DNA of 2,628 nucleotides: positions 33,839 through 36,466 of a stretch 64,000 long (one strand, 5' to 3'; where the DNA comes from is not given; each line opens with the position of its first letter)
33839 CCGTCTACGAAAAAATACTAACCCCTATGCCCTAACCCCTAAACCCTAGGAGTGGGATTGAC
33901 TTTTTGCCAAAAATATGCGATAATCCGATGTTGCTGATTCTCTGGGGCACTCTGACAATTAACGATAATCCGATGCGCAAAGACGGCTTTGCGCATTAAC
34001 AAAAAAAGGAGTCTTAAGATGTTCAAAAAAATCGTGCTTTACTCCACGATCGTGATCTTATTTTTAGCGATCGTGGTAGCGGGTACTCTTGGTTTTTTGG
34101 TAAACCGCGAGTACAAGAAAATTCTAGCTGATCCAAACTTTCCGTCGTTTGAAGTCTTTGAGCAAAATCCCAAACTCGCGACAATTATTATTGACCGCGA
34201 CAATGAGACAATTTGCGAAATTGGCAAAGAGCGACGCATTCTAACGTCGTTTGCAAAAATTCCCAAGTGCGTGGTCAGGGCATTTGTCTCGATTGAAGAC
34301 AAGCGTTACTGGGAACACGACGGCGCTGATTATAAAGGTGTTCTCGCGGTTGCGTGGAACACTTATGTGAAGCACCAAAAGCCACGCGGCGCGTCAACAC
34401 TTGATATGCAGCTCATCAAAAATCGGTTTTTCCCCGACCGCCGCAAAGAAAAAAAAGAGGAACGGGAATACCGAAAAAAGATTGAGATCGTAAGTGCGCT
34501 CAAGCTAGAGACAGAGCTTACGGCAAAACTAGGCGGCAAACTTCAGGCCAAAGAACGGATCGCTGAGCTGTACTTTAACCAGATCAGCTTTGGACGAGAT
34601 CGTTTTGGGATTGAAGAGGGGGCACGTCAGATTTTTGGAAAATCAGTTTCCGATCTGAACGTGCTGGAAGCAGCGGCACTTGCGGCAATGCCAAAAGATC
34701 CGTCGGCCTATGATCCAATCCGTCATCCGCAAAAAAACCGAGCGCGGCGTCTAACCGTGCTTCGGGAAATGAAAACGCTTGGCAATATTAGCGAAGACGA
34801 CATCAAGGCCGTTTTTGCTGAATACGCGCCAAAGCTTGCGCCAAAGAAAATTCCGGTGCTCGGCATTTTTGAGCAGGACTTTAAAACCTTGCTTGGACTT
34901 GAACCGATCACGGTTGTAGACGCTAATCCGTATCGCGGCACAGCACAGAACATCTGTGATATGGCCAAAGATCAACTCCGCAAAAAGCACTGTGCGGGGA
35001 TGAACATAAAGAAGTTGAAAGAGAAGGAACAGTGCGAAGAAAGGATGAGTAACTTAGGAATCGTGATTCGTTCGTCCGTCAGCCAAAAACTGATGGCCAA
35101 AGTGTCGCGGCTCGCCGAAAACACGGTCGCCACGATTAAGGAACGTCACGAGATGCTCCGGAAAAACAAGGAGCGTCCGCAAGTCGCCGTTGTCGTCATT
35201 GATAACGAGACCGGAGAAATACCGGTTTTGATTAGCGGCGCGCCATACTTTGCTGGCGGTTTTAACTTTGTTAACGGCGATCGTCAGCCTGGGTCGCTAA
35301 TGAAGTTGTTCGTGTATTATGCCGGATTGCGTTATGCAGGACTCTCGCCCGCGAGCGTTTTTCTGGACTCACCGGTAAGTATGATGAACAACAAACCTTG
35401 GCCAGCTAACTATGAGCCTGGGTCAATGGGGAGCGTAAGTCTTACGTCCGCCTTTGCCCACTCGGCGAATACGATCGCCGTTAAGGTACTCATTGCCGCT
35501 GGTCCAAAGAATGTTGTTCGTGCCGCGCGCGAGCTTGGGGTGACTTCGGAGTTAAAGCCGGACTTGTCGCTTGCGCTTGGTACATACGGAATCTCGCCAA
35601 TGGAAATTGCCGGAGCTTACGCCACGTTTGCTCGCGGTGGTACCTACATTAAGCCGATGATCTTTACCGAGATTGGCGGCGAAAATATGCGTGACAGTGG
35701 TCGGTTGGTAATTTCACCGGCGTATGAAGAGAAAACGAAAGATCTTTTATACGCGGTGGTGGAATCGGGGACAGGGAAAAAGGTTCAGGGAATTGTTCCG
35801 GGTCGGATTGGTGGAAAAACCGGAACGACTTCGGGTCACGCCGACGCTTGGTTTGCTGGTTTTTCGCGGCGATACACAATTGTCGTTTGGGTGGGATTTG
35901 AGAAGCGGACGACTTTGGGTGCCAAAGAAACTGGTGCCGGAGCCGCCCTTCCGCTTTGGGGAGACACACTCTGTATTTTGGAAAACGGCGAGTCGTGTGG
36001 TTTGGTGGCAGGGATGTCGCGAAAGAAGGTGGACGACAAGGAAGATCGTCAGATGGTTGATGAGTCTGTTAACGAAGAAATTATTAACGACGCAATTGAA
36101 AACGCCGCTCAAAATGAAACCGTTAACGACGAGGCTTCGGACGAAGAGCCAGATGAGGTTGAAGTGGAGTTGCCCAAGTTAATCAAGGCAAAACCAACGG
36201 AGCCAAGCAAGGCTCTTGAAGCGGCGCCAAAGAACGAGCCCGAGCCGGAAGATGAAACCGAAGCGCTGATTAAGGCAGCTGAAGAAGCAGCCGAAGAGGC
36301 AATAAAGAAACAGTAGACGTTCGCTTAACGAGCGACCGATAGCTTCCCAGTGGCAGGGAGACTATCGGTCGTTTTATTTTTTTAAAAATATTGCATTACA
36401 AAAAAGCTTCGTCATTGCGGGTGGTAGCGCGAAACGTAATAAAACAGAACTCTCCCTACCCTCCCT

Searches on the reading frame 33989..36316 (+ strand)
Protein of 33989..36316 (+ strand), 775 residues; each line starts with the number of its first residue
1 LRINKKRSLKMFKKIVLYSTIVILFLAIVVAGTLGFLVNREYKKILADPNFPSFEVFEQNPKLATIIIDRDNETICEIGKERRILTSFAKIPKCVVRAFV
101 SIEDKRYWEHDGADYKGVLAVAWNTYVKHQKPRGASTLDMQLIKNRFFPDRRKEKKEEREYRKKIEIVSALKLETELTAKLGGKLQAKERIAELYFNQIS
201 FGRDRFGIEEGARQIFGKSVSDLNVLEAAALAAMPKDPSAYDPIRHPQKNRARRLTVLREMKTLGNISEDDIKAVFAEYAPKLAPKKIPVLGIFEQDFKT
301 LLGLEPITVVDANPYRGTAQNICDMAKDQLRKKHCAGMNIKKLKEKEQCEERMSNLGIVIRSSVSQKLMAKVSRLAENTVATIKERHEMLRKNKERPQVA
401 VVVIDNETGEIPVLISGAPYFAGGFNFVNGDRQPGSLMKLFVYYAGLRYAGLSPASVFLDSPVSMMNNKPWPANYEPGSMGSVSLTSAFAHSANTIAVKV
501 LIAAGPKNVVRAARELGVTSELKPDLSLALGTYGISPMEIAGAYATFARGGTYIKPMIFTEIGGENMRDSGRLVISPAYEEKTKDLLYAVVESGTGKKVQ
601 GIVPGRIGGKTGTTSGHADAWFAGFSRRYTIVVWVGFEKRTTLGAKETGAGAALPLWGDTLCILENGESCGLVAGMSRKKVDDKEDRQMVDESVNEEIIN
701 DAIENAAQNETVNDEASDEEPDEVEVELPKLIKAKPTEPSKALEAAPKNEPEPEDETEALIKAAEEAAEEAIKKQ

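Call 5: search_protein_families(library=pfam, proteins=[window:33989-36316:+], max_evalue=0.001)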
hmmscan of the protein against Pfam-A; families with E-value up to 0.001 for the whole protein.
window:33989-36316:+ (775 aa): 2 families
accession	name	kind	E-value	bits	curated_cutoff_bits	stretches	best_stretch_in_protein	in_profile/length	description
PF00912.28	Transgly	-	1.4e-44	152.1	27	1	73-262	3-178/178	Transglycosylase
PF00905.27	Transpeptidase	-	4.9e-26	92.1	22.1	1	400-632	2-273/299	Penicillin binding protein transpeptidase domain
